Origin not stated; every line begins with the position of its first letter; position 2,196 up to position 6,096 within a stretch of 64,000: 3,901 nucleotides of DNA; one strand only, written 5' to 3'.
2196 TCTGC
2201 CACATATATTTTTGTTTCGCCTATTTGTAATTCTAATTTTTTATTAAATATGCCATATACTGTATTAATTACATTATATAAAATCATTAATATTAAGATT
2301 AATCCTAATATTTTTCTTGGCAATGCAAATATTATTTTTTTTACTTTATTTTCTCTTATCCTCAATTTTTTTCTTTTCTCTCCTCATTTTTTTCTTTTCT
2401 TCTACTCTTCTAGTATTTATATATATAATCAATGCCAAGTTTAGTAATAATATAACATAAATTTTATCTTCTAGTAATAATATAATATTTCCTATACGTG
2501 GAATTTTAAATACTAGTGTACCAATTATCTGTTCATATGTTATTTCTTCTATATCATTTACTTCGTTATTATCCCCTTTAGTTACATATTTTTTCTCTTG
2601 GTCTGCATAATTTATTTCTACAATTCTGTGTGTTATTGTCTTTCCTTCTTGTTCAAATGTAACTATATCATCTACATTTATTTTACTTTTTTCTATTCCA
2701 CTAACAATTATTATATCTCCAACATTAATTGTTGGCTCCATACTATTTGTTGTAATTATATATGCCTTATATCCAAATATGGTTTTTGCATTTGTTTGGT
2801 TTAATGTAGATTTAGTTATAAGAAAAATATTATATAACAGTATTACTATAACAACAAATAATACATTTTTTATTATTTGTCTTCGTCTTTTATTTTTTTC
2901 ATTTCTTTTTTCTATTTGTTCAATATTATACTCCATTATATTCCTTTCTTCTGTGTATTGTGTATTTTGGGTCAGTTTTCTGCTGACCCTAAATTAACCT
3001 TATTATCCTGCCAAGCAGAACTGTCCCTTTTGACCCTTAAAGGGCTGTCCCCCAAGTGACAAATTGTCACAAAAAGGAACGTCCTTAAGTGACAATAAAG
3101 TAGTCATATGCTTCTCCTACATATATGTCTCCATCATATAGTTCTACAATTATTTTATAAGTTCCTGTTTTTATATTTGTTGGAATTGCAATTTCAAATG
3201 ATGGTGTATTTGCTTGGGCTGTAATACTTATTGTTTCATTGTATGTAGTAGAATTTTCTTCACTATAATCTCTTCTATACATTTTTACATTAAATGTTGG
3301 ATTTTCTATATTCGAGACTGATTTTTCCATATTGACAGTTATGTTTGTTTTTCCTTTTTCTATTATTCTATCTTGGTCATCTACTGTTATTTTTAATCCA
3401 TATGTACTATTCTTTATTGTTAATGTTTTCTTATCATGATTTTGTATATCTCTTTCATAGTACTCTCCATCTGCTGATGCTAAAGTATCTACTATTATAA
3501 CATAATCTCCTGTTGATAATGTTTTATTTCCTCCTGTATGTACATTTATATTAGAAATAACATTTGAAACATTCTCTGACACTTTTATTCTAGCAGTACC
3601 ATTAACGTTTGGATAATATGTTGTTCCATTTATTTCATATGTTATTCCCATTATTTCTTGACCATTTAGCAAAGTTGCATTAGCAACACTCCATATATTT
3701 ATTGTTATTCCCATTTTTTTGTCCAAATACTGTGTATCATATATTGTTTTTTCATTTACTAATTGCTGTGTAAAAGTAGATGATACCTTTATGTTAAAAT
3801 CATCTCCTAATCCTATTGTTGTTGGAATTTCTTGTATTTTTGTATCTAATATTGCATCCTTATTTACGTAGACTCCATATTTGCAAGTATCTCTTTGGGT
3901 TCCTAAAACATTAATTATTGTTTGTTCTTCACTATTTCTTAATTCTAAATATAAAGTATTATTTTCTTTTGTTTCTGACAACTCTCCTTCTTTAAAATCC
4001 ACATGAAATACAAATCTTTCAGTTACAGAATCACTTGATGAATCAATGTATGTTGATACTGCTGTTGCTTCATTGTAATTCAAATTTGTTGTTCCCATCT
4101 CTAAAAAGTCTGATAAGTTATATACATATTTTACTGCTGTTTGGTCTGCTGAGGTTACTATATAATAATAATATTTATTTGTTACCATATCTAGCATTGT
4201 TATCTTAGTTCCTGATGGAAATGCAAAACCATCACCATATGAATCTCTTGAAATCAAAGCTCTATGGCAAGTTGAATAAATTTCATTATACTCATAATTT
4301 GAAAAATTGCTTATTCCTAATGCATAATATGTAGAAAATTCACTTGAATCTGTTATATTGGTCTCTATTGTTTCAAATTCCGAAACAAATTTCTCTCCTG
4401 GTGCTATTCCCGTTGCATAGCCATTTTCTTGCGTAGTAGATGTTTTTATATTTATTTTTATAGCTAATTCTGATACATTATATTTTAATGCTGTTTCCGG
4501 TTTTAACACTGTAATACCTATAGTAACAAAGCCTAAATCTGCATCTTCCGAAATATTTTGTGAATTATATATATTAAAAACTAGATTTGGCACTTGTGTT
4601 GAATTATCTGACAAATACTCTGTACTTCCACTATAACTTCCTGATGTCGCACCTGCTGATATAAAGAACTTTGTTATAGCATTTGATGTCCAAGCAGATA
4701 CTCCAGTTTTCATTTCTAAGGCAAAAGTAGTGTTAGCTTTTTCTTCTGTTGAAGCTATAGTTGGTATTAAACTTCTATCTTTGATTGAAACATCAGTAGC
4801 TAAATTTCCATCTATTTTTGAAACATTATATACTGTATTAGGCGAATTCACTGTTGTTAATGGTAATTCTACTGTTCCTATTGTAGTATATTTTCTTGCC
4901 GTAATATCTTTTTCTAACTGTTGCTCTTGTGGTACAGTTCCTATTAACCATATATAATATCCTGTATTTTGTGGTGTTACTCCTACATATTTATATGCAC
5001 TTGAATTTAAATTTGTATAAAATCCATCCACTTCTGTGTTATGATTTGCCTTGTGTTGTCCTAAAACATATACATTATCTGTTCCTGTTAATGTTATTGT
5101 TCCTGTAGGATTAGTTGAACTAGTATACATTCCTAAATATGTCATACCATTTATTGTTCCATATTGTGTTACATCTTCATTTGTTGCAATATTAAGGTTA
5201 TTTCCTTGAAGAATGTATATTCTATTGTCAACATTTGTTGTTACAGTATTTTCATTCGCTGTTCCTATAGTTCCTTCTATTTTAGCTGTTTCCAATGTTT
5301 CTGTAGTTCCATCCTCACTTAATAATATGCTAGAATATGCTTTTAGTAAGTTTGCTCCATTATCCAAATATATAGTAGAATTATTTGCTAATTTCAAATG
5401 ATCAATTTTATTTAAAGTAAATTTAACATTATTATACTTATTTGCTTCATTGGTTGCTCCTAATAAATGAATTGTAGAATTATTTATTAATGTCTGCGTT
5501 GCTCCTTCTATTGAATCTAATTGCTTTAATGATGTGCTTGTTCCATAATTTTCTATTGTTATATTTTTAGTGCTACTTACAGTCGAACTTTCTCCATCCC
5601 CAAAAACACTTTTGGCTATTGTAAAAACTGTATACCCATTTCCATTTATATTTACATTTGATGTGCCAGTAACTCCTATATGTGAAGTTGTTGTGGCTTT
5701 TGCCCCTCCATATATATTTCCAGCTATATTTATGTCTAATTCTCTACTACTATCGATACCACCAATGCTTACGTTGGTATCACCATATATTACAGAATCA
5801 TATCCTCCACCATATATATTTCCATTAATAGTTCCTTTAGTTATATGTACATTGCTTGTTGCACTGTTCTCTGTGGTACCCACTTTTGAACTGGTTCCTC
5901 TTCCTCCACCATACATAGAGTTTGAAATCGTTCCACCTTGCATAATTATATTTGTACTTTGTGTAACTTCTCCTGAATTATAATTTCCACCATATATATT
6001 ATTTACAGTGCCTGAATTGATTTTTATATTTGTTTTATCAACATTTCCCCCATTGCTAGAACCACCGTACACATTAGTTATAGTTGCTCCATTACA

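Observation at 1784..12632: Candidate operon: coiled-coil protein - 2642-aa beta-helical secreted protein - SipW-type signal peptidase - inactive SipW paralog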

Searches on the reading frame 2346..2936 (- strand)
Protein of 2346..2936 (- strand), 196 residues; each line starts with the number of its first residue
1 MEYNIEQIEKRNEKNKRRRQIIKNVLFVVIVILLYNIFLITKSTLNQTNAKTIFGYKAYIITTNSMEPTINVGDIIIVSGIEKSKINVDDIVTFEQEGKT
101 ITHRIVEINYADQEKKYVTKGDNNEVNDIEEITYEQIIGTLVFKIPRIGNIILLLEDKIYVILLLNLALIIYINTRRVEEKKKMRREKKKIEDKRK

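Call 4: search_protein_families(library=pfam, proteins=[window:2346-2936:-], max_evalue=0.01)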
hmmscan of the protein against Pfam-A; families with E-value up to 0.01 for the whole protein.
window:2346-2936:- (196 aa): 2 families
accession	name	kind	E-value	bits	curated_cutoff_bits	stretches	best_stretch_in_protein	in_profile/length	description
PF00717.28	Peptidase_S24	-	2.2e-06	27.8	23.3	1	58-140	37-114/116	Peptidase S24-like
PF10502.14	Peptidase_S26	-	0.00043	20.7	22.9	1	53-98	20-67/168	Signal peptidase, peptidase S26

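Call 5: search_protein_families(library=ncbifam, proteins=[window:2346-2936:-], max_evalue=0.01)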
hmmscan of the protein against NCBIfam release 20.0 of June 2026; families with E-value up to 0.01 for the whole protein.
window:2346-2936:- (196 aa): 3 families
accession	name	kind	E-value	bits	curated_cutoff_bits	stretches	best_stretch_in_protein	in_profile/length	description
TIGR02228.1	sigpep_I_arch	equivalog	1.6e-30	106.1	51.85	1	21-174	2-152/158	signal peptidase I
NF046067.1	SigPepSipWBacil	equivalog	1.5e-25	89.9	190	1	21-194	3-182/189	signal peptidase I SipW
TIGR02227.1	sigpep_I_bact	equivalog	1e-06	28.7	47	1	52-106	16-75/162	signal peptidase I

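Call 25: search_protein_families(library=padloc, proteins=[window:2346-2936:-], max_evalue=0.01)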
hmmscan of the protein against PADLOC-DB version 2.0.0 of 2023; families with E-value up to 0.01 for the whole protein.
window:2346-2936:- (196 aa): 1 family
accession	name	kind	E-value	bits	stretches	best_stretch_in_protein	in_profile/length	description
PDLC04052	PD-T4-6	-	0.0046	14.2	1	11-141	317-443/496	-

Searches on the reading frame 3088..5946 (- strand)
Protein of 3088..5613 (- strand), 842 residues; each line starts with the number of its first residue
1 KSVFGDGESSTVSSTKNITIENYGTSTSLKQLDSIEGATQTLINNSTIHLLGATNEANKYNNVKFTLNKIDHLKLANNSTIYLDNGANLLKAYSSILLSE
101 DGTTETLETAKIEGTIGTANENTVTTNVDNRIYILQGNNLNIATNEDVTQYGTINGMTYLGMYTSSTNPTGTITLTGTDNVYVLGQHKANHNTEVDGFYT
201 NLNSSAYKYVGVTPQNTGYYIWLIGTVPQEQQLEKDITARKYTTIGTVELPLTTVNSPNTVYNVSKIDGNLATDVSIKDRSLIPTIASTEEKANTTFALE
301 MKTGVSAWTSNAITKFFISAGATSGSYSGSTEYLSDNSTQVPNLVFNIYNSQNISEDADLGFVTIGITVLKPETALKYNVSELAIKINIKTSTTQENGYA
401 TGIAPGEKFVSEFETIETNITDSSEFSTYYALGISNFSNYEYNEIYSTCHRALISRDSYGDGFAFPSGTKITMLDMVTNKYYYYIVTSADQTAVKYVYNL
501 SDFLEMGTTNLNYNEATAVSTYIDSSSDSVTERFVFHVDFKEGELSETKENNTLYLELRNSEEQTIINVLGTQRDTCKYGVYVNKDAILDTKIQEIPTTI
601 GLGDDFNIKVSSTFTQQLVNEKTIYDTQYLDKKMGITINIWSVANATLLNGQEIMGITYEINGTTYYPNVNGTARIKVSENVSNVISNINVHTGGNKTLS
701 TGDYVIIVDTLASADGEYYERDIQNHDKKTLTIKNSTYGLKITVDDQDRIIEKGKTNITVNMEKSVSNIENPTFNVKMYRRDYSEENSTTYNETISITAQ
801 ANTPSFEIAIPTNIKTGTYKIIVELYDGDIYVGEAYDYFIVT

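Call 79: predict_structure(alignment_id=A2)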
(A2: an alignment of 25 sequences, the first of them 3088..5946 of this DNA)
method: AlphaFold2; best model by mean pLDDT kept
length: 953 residues; sequences in the alignment: 25
mean_pLDDT: 84.5   pTM: 0.70
mean pLDDT of the five models: 84.5, 81.1, 80.8, 80.0, 78.6
residues with pLDDT >= 90: 348; 70-90: 503; 50-70: 99; < 50: 3
segments of 3 or more residues with pLDDT < 50: none
pLDDT, mean of each block of 10 residues (from residue 1): 87 71 80 90 89 88 68 93 78 91 86 92 90 89 95 96 87 91 96 95 95 90 68 81 94 88 92 91 78 86 83 82 77 88 86 74 81 92 94 80 91 85 92 92 87 87 84 94 87 93 75 80 71 90 80 86 93 92 90 94 93 91 90 83 90 85 92 87 73 88 86 78 86 83 88 87 84 83 87 87 78 86 82 71 67 79 83 65 73 70 60 69 80 75 74 84
secondary structure, 60 per line:
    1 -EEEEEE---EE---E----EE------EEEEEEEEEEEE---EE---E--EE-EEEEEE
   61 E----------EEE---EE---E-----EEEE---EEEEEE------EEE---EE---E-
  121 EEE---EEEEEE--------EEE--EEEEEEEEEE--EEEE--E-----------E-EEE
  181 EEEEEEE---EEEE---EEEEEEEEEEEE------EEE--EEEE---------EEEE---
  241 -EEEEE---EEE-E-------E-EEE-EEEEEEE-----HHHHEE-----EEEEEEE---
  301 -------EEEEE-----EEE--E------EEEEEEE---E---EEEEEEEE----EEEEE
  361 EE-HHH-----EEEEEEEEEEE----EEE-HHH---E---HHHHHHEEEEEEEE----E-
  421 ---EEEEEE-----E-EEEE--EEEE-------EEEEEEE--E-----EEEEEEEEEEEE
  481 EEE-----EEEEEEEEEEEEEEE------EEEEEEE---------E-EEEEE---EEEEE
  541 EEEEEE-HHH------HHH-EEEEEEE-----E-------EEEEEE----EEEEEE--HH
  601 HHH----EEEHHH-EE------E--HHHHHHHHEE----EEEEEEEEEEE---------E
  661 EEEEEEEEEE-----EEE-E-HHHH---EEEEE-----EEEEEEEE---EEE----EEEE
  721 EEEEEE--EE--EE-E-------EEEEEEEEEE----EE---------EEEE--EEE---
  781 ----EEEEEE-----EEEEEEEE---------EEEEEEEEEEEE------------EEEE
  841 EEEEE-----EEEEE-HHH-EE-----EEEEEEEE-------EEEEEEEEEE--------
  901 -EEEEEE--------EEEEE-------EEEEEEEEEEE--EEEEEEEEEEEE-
elements in order (helices of 4 or more, strands of 3 or more residues): E2-7 E29-40 E55-61 E72-74 E89-92 E96-101 E108-110 E121-123 E127-132 E141-143 E146-155 E158-161 E178-187 E191-194 E198-209 E216-218 E221-224 E234-237 E242-246 E250-252 E264-266 E268-274 H280-283 E291-297 E308-312 E318-320 E330-336 E344-351 E356-362 E372-382 E387-389 H401-406 E407-414 E424-429 E437-440 E443-446 E454-460 E469-483 E489-503 E510-516 E528-532 E536-546 E561-567 E581-586 E591-596 H599-603 E608-610 H626-633 E640-650 E660-670 E676-678 H682-685 E689-693 E699-706 E710-712 E717-726 E744-753 E769-772 E775-777 E785-790 E796-803 E813-824 E837-845 E851-855 E868-875 E883-892 E902-907 E916-920 E928-938 E941-952

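Call 81: fold_search(model_id=the predicted structure, library=pdb)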
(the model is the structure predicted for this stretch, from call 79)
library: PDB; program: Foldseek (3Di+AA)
matches with E <= 10: 1491; with E <= 0.001: 333
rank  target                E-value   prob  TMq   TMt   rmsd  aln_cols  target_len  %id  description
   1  3f83                  8.6e-11  1.00  0.12  0.18  33.4       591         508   11  Structure of fusion complex of the minor pilin CfaE and major pilin CfaB of CFA/I pili from ETEC E. coli (released 2009-08-11)
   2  7ad7_B                2.8e-09  1.00  0.13  0.17  23.2       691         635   10  Crystal structure of human complement C5 in complex with the K8 bovine knob domain peptide. (released 2021-03-10)
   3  3prx_A                5.4e-09  1.00  0.14  0.10  23.3       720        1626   10  Structure of Complement C5 in Complex with CVF and SSL7 (released 2011-01-19)
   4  4yfd_A                6.6e-09  1.00  0.12  0.18  23.0       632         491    9  Crystal structure PTP delta Ig1-Fn2 in complex with IL-1RAcP (released 2015-05-06)
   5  5a42                  7.6e-09  1.00  0.12  0.08  29.5       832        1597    9  Cryo-EM single particle 3D reconstruction of the native conformation of E. coli alpha-2-macroglobulin (ECAM) (released 2015-07-29)
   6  9ijj_4A               8.4e-09  1.00  0.15  0.07  26.2       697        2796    8  In situ structure of the central apparatus in mouse sperm axoneme. (released 2025-06-04)
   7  8uin_A                8.8e-09  1.00  0.10  0.13  25.3       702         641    8  Structure of the C3bBb-albicin complex (released 2024-05-08)
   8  9qk2_F                1.3e-08  1.00  0.12  0.16  27.6       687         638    8  Structure of the Complement classical and lectin pathway C3 convertase in complex with substrate C3 (released 2025-12-24)
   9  2qki_D                1.4e-08  1.00  0.11  0.14  24.0       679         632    8  Human C3c in complex with the inhibitor compstatin (released 2007-08-14)
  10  1l9m_A                2.1e-08  1.00  0.10  0.13  33.3       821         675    9  Three-dimensional structure of the human transglutaminase 3 enzyme: binding of calcium ions change structure for activ (released 2002-05-29)
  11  9fx2                  2.2e-08  1.00  0.11  0.09  26.4       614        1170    7  Structure of methylamine activated CD109 (released 2025-03-19)
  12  6tav_B                2.4e-08  1.00  0.09  0.07  29.4       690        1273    8  Crystal structure of endopeptidase-induced alpha2-macroglobulin (released 2021-05-12)
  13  8uin_G                2.5e-08  1.00  0.11  0.14  21.8       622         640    8  Structure of the C3bBb-albicin complex (released 2024-05-08)
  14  8coe_C                2.8e-08  1.00  0.13  0.17  22.3       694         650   10  complement C5 in complex with the LCP0195 nanobody (released 2024-01-03)
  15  7q60                  2.8e-08  1.00  0.10  0.08  28.8       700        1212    9  Structure of TEV cleaved A2ML1 (A2ML1-TE) (released 2022-04-20)
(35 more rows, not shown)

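Call 106: search_protein_families(library=pfam, proteins=[window:3088-5613:-], max_evalue=1)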
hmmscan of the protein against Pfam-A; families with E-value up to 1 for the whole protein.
window:3088-5613:- (842 aa): 3 families
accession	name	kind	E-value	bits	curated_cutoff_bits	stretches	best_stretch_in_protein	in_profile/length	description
PF15418.12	DUF4625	-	0.0024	18.6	27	1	735-827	34-116/131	Domain of unknown function (DUF4625)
PF02980.22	FokI_dom_2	-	0.03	14.9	25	1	179-255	50-123/136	FokI, recognition domain, subdomain 2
PF21027.3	Sde0182_C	-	0.035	15.1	27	1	782-837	23-77/83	Cellulose-binding protein Sde0182, C-terminal domain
